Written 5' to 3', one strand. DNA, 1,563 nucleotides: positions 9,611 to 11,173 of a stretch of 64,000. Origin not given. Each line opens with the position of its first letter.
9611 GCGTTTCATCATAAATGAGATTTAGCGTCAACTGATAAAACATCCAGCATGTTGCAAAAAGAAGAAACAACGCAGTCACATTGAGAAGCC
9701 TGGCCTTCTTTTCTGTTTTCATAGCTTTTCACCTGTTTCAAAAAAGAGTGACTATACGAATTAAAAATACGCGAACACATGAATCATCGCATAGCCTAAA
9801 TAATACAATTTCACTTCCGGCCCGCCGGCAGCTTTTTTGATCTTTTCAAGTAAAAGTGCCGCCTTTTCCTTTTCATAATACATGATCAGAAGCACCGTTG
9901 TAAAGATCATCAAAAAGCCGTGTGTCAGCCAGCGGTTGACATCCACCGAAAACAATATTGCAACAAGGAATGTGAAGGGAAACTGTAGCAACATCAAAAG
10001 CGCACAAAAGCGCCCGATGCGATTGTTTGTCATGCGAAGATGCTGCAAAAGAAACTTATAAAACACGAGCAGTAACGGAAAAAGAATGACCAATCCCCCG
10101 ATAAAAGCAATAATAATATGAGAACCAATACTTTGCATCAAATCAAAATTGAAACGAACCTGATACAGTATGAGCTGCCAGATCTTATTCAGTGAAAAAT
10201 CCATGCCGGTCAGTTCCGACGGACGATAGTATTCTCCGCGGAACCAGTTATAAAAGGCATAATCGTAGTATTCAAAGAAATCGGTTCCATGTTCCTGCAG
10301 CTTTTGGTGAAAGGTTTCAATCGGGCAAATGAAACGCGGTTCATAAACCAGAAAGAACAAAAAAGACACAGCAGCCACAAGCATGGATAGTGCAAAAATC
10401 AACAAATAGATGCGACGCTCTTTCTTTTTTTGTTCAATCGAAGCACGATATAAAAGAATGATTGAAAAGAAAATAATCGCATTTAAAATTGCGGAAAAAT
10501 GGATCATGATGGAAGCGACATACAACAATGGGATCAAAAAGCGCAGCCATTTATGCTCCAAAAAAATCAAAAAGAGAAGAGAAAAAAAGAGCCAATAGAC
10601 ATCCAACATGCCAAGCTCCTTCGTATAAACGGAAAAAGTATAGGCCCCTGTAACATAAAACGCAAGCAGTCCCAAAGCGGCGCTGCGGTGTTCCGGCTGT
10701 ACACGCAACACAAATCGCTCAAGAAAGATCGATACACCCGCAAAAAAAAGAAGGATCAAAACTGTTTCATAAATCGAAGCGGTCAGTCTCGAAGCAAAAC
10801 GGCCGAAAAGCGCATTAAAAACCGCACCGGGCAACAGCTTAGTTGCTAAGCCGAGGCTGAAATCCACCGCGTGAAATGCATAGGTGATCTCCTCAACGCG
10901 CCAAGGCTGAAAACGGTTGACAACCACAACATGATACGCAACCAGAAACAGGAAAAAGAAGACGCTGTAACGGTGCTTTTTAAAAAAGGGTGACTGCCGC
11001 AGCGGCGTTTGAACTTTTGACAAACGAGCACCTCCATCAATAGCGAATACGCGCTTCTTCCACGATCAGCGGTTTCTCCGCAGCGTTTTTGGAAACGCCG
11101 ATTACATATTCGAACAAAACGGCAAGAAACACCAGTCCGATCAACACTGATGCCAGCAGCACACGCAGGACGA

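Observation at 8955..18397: Nine-gene single-promoter operon combining FucI-like isomerase, MtnK-family kinase, nucleotidyltransferase, twin B12-radical SAM enzymes, GtrB-like GT2 and two polytopic membrane proteins: candidate undescribed envelope-glycan pathway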

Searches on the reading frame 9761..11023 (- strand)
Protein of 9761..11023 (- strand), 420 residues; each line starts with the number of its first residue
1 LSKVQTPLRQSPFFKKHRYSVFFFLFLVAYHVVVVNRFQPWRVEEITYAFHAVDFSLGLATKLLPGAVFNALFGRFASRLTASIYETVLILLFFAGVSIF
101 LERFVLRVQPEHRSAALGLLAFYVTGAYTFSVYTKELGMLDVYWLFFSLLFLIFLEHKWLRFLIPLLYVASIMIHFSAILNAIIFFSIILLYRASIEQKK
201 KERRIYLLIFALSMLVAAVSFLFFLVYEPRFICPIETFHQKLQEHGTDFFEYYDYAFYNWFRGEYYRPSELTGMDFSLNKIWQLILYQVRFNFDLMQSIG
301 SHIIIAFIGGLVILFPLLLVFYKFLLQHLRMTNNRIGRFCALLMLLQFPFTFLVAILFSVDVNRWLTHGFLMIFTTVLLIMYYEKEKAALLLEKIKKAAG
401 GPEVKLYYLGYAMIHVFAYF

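Call 3: search_protein_families(library=pfam, proteins=[window:9761-11023:-], max_evalue=0.01)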
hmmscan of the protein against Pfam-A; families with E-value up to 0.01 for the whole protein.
window:9761-11023:- (420 aa): 0 families

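Call 4: search_protein_families(library=ncbifam, proteins=[window:9761-11023:-], max_evalue=0.01)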
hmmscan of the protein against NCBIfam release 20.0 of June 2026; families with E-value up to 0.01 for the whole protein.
window:9761-11023:- (420 aa): 0 families

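Call 23: find_homologous_proteins(query=window:9761-11023:-, max_evalue=0.001)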
Query window:9761-11023:- (420 aa): 46 proteins with E <= 0.001 among 8000 candidates.
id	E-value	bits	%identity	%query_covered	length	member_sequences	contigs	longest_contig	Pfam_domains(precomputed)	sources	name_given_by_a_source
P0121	3.5e-268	908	100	100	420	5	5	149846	-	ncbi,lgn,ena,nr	ncbi:MAG: hypothetical protein IJU56_04535 [Clostridia bacterium]|nr:hypothetical protein [Clostridi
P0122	2.9e-224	763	82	100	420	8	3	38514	-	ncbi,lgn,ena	-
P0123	3.4e-223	760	82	100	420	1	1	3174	-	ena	-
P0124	5.1e-142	492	55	100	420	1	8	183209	-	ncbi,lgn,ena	-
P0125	1.8e-136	474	51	100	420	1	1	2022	-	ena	-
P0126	8.9e-133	462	52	100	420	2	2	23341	-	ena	-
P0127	2.7e-131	457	50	100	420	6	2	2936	-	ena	-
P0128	2.1e-129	451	51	99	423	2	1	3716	-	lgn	-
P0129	5.1e-127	443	51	100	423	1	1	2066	-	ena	-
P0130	3.7e-126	440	49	100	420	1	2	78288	-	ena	-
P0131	8.5e-117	409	49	98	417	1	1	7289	-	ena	-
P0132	1.0e-102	363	44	100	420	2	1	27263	-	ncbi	-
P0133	1.7e-101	359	43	96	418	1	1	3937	-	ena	-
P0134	1.4e-99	352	42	98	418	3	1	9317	-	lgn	-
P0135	2.5e-99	352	43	98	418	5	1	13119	-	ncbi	-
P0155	6.0e-89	317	41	97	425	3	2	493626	-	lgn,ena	-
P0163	1.1e-60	224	37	84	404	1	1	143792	-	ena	-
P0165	3.4e-58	216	32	98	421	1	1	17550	-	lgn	-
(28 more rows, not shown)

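Call 27: find_encoding_contigs(protein=P0155, flank=10000, max_places=1)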
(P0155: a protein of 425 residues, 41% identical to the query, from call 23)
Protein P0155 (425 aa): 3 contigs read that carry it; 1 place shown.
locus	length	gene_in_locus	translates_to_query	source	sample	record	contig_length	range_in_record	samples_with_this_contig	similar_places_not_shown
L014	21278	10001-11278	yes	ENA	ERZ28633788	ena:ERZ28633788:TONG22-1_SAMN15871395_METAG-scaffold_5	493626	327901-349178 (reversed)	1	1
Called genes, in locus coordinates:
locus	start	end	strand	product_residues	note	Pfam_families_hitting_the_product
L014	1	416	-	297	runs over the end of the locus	PF02588:YitT_membrane, PF10035:DUF2179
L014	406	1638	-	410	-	PF01546:Peptidase_M20, PF07687:M20_dimer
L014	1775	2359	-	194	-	-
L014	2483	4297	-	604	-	PF00664:ABC_membrane, PF00005:ABC_tran, PF02463:SMC_N (weak)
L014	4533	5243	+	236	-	PF00483:NTP_transferase, PF12804:NTP_transf_3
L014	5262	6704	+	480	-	PF02310:B12-binding, PF04055:Radical_SAM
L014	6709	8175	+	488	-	PF02310:B12-binding, PF04055:Radical_SAM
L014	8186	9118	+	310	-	PF00535:Glycos_transf_2, PF13641:Glyco_tranf_2_3 (weak)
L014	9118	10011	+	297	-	-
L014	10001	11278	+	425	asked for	-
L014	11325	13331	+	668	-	PF02449:Glyco_hydro_42, PF08532:Glyco_hydro_42M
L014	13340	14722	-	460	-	PF04295:GD_AH_second, PF20629:GD_AH_C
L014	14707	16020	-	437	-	PF01232:Mannitol_dh, PF08125:Mannitol_dh_C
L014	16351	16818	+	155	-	PF03449:GreA_GreB_N, PF01272:GreA_GreB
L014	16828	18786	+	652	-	-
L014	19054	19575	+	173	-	PF14066:DUF4256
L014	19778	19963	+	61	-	PF20097:DUF6487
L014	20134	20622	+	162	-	PF13302:Acetyltransf_3, PF00583:Acetyltransf_1 (weak)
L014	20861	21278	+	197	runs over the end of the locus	PF02659:Mntp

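Call 28: find_encoding_contigs(protein=P0163, flank=10000, max_places=1)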
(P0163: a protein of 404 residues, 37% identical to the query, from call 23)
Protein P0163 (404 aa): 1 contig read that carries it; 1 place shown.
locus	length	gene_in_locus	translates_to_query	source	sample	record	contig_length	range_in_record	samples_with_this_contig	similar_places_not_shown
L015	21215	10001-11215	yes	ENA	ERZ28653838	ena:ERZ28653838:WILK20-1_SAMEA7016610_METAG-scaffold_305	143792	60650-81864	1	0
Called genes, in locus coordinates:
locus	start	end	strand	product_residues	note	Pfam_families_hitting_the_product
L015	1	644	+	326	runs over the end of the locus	-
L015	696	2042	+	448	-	PF00149:Metallophos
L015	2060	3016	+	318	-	PF00389:2-Hacid_dh, PF02826:2-Hacid_dh_C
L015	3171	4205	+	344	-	PF00044:Gp_dh_N, PF02800:Gp_dh_C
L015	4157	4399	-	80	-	-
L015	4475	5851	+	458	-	-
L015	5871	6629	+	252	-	-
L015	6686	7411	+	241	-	PF00483:NTP_transferase, PF12804:NTP_transf_3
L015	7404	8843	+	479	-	PF02310:B12-binding (faint), PF04055:Radical_SAM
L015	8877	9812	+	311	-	PF00535:Glycos_transf_2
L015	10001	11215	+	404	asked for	-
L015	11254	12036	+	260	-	-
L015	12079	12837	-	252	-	-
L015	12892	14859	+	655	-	PF02310:B12-binding, PF04055:Radical_SAM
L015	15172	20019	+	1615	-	-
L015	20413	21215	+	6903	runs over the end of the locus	-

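Call 29: find_encoding_contigs(protein=P0165, flank=10000, max_places=1)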
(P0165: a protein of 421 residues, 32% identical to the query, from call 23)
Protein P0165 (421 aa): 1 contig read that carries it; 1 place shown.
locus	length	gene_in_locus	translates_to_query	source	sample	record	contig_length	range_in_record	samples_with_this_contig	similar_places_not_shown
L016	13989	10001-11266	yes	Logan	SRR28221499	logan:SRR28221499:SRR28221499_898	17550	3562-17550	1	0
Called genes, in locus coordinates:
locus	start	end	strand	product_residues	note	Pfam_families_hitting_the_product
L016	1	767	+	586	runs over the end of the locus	PF00155:Aminotran_1_2, PF00578:AhpC-TSA (faint)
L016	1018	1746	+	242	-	PF01048:PNP_UDP_1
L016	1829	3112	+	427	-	PF01979:Amidohydro_1, PF07969:Amidohydro_3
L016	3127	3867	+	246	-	PF00483:NTP_transferase, PF12804:NTP_transf_3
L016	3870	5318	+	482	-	PF04055:Radical_SAM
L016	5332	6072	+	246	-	PF00106:adh_short, PF13561:adh_short_C2 (weak)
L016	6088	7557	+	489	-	PF02310:B12-binding, PF04055:Radical_SAM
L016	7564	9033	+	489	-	PF02310:B12-binding, PF04055:Radical_SAM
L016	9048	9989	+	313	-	PF00535:Glycos_transf_2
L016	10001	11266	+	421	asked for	-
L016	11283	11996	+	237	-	-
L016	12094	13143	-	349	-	-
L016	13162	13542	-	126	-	PF02661:Fic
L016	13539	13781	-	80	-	PF02604:PhdYeFM_antitox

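Call 34: search_protein_families(library=ncbifam, proteins=[L016:1018-1746:+, L016:1829-3112:+, L016:5332-6072:+, L016:11283-11996:+, L014:9118-10011:+, L015:4475-5851:+, L015:5871-6629:+, L015:11254-12036:+], max_evalue=0.001)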
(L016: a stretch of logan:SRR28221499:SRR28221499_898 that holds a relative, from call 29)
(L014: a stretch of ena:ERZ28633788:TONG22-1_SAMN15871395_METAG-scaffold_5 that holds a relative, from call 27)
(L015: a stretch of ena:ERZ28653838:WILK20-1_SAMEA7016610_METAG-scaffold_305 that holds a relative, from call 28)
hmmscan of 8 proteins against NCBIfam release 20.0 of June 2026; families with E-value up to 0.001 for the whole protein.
L016:1018-1746:+ (242 aa): 14 families
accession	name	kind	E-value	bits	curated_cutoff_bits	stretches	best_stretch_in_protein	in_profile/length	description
NF004489.0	PRK05819.1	subfamily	2.9e-86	288.6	230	1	12-238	10-234/236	DeoD-type purine-nucleoside phosphorylase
NF009914.0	PRK13374.1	subfamily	7.1e-80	268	338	1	3-238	2-234/235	DeoD-type purine-nucleoside phosphorylase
TIGR00107.1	deoD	equivalog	5.3e-76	255.1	232.25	1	13-237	7-229/232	purine-nucleoside phosphorylase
TIGR01718.1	Uridine-psphlse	equivalog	3.3e-21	75.7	280.3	1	10-193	6-199/245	uridine phosphorylase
NF004079.0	PRK05584.1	equivalog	4.5e-15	55.8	169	1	45-207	28-198/232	5'-methylthioadenosine/adenosylhomocysteine nucleosidase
NF008383.0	PRK11178.1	equivalog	1.2e-14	54.3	262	1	14-165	17-165/254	uridine phosphorylase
NF005500.0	PRK07115.1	equivalog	1.7e-12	47.2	264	1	44-216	49-218/261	AMP nucleosidase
TIGR01704.1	MTA_SAH-Nsdase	equivalog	3.2e-11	43.2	73.8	1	36-197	19-187/229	5'-methylthioadenosine/S-adenosylhomocysteine nucleosidase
TIGR01721.1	AMN-like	hypoth_equivalog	2.2e-08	33.6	307.2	1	57-213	59-215/269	AMP nucleosidase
TIGR01719.1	euk_UDPppase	equivalog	8.3e-08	31.8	249.95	1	13-164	28-193/287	uridine phosphorylase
TIGR03468.1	HpnG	hypoth_equivalog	1.5e-07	31.2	187.1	1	56-207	18-156/212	hopanoid-associated phosphorylase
NF011286.0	PRK14697.1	equivalog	3.2e-07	30.2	260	1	45-164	29-152/233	bifunctional 5'-methylthioadenosine/S-adenosylhomocysteine nucleosidase/phosphatase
NF005213.0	PRK06698.1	equivalog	6.2e-07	28.5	768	1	45-121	29-103/459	bifunctional 5'-methylthioadenosine/S-adenosylhomocysteine nucleosidase/phosphatase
TIGR03664.1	fut_nucase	equivalog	1e-06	28.6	124.7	1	34-206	7-200/228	futalosine hydrolase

L016:1829-3112:+ (427 aa): 67 families (the best 25 are shown)
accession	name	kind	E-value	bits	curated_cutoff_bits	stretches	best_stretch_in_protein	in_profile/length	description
NF004701.0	PRK06038.1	equivalog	5.9e-122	407.5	609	1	5-420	8-420/432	N-ethylammeline chlorohydrolase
NF006252.0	PRK08393.1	equivalog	1.6e-115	386.5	617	1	4-425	4-422/424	N-ethylammeline chlorohydrolase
NF006549.0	PRK09045.1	equivalog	2e-104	349.7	540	1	16-419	23-432/444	TRZ/ATZ family hydrolase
NF005557.0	PRK07228.1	equivalog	2.4e-99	333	522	1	5-425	5-436/445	5'-deoxyadenosine deaminase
NF004995.0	PRK06380.1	subfamily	3.5e-91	306.3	567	1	3-415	3-412/418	metal-dependent hydrolase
NF012037.0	PRK15493.1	equivalog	6.9e-81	272.2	779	1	12-422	12-429/435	bifunctional S-methyl-5'-thioadenosine deaminase/S-adenosylhomocysteine deaminase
NF005211.0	PRK06687.1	equivalog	2.2e-70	237.5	703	1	29-409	28-416/419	TRZ/ATZ family protein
NF005540.0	PRK07203.1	equivalog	2.5e-66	224.2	444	1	5-422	4-434/444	putative aminohydrolase SsnA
NF006055.0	PRK08203.1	equivalog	4.2e-63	213.5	532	2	168-423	195-447/455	8-oxoguanine deaminase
TIGR03314.1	Se_ssnA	subfamily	5.4e-61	206.8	455.5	1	5-422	3-433/441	putative selenium metabolism protein SsnA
NF009059.0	PRK12393.1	equivalog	1.3e-53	182.3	543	2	176-425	206-454/460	amidohydrolase family protein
NF006056.0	PRK08204.1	subfamily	6.3e-49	167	391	1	3-419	5-433/449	hypothetical protein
NF006681.0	PRK09229.1-2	equivalog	1.7e-48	165.5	362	1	22-411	21-434/451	formimidoylglutamate deiminase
TIGR02967.1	guan_deamin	equivalog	3.7e-43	148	375.4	1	31-372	15-367/401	guanine deaminase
TIGR02022.1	hutF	equivalog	6.1e-42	143.9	413.05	1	148-407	179-436/455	formimidoylglutamate deiminase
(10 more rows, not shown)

L016:5332-6072:+ (246 aa): 75 families (the best 25 are shown)
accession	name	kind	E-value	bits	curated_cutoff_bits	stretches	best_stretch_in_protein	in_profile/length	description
NF005489.0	PRK07102.1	equivalog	5.4e-35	121.1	267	1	5-243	2-240/243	SDR family oxidoreductase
NF053786.1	DcplherypntRedDprE2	equivalog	1.8e-19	70.4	250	1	4-239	8-245/252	decaprenylphospho-beta-D-erythro-pentofuranosid-2-ulose 2-reductase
NF005437.0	PRK07024.1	equivalog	1.6e-17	63.8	266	1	5-242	5-244/259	SDR family oxidoreductase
NF006099.0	PRK08251.1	equivalog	2.9e-12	46.4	253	1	3-240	3-245/250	SDR family oxidoreductase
NF005539.0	PRK07201.1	equivalog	2.9e-12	46.1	549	1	2-219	368-591/657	SDR family oxidoreductase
NF047420.2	EF_P_mod_YmfI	equivalog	4.3e-12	46.3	238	1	8-193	3-190/236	elongation factor P 5-aminopentanone reductase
NF006118.0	PRK08264.1-4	subfamily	1.2e-11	44.6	279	1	2-196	3-197/244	SDR family oxidoreductase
NF052558.1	MBtsdlDhBudC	equivalog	1.7e-11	44.2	270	1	3-190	2-191/250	meso-2,3-butanediol dehydrogenase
NF005878.0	PRK07825.1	subfamily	2.7e-11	43.3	287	1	29-237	34-241/278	short chain dehydrogenase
NF006074.0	PRK08220.1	equivalog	5.5e-11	42.5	312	1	2-191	6-190/251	2,3-dihydro-2,3-dihydroxybenzoate dehydrogenase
NF004824.0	PRK06180.1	subfamily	6.5e-11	41.9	298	1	5-180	5-182/279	oxidoreductase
NF004825.0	PRK06181.1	equivalog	8.6e-11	41.6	215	1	2-188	4-195/268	SDR family oxidoreductase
NF006073.0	PRK08219.1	equivalog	2.4e-10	40.5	218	1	8-192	7-185/227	SDR family oxidoreductase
NF005806.0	PRK07666.1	equivalog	2.9e-10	39.8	286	1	2-216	5-225/239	3-ketoacyl-ACP reductase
TIGR04316.1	dhbA_paeA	equivalog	3.5e-10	39.9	300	1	8-190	2-189/250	2,3-dihydro-2,3-dihydroxybenzoate dehydrogenase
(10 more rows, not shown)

L016:11283-11996:+ (237 aa): 0 families

L014:9118-10011:+ (297 aa): 0 families

L015:4475-5851:+ (458 aa): 0 families

L015:5871-6629:+ (252 aa): 0 families

L015:11254-12036:+ (260 aa): 0 families

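Call 35: search_protein_families(library=pfam, proteins=[L016:1018-1746:+, L016:1829-3112:+, L016:5332-6072:+, L016:11283-11996:+, L014:9118-10011:+, L015:4475-5851:+, L015:5871-6629:+, L015:11254-12036:+], max_evalue=0.1)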
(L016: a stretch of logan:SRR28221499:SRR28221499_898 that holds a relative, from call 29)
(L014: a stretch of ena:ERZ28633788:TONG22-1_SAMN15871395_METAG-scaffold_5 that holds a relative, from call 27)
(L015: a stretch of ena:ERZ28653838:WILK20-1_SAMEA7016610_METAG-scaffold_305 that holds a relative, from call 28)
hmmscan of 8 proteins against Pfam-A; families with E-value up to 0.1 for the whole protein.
L016:1018-1746:+ (242 aa): 1 family
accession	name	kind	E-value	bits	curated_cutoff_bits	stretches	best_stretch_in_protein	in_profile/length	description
PF01048.26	PNP_UDP_1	-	5.8e-33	114.7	25.1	1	18-232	2-219/233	Phosphorylase superfamily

L016:1829-3112:+ (427 aa): 2 families
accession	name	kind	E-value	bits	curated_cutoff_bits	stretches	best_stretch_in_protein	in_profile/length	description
PF01979.26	Amidohydro_1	-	3.3e-75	253.9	25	1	56-399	2-343/345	Amidohydrolase family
PF07969.17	Amidohydro_3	-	3.1e-16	60.4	29.7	2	236-366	303-445/472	Amidohydrolase family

L016:5332-6072:+ (246 aa): 6 families
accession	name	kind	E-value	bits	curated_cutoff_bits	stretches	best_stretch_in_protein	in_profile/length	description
PF00106.31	adh_short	-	1.9e-16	60.6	26.6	1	8-191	4-192/195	short chain dehydrogenase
PF13561.12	adh_short_C2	-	1e-06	29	27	1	31-194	23-189/236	Enoyl-(Acyl carrier protein) reductase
PF08659.16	KR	-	0.00018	21.9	22.6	1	27-181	24-178/180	KR domain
PF01370.27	Epimerase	-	0.021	14.7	20.9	1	41-93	31-84/240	NAD dependent epimerase/dehydratase family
PF16363.11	GDP_Man_Dehyd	-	0.07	13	27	0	35-85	33-85/332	GDP-mannose 4,6 dehydratase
PF17528.7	HdcB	-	0.094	13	30.4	0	143-212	46-116/174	Histidine decarboxylase maturation protein HdcB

L016:11283-11996:+ (237 aa): 0 families

L014:9118-10011:+ (297 aa): 2 families
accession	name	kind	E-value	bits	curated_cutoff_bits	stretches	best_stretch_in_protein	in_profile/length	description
PF06783.16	UPF0239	-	0.079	13.7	25.4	0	150-212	20-84/88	Uncharacterised protein family (UPF0239)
PF04277.18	OAD_gamma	-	0.083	14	27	1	159-214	14-64/76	Oxaloacetate decarboxylase, gamma chain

L015:4475-5851:+ (458 aa): 0 families

L015:5871-6629:+ (252 aa): 0 families

L015:11254-12036:+ (260 aa): 1 family
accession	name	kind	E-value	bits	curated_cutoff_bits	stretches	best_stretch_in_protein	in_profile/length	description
PF25592.1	DUF7937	-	0.0019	17.5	31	0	14-232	138-325/402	Domain of unknown function (DUF7937)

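Call 36: predict_structure(alignment_id=A1)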
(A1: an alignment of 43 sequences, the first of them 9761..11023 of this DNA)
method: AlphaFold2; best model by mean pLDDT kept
length: 420 residues; sequences in the alignment: 43
mean_pLDDT: 93.5   pTM: 0.91
mean pLDDT of the five models: 93.5, 93.5, 93.0, 92.5, 91.8
residues with pLDDT >= 90: 369; 70-90: 40; 50-70: 4; < 50: 7
segments of 3 or more residues with pLDDT < 50: 1-7
pLDDT, mean of each block of 10 residues (from residue 1): 48 88 98 95 94 94 96 94 97 98 96 97 96 92 96 97 98 95 97 97 98 98 90 95 94 93 90 87 92 93 93 96 98 96 97 91 94 98 96 93 95 86
secondary structure, 60 per line:
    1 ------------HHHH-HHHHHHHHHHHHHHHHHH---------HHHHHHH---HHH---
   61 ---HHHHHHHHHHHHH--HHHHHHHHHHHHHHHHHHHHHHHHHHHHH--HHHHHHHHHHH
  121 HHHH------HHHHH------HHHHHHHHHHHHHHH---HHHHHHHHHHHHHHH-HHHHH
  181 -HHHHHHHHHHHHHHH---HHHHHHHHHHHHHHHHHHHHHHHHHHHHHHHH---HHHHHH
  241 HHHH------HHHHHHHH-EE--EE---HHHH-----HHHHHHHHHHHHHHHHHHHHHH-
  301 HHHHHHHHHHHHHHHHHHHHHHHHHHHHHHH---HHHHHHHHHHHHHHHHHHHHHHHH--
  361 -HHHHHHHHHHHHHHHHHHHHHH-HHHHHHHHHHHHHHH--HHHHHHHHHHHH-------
elements in order: H13-16 H18-35 H45-51 H64-76 H79-107 H110-124 H131-135 H142-156 H160-174 H176-180 H182-196 H200-231 H235-244 H251-258 H269-272 H278-299 H301-331 H335-358 H362-383 H385-399 H402-413
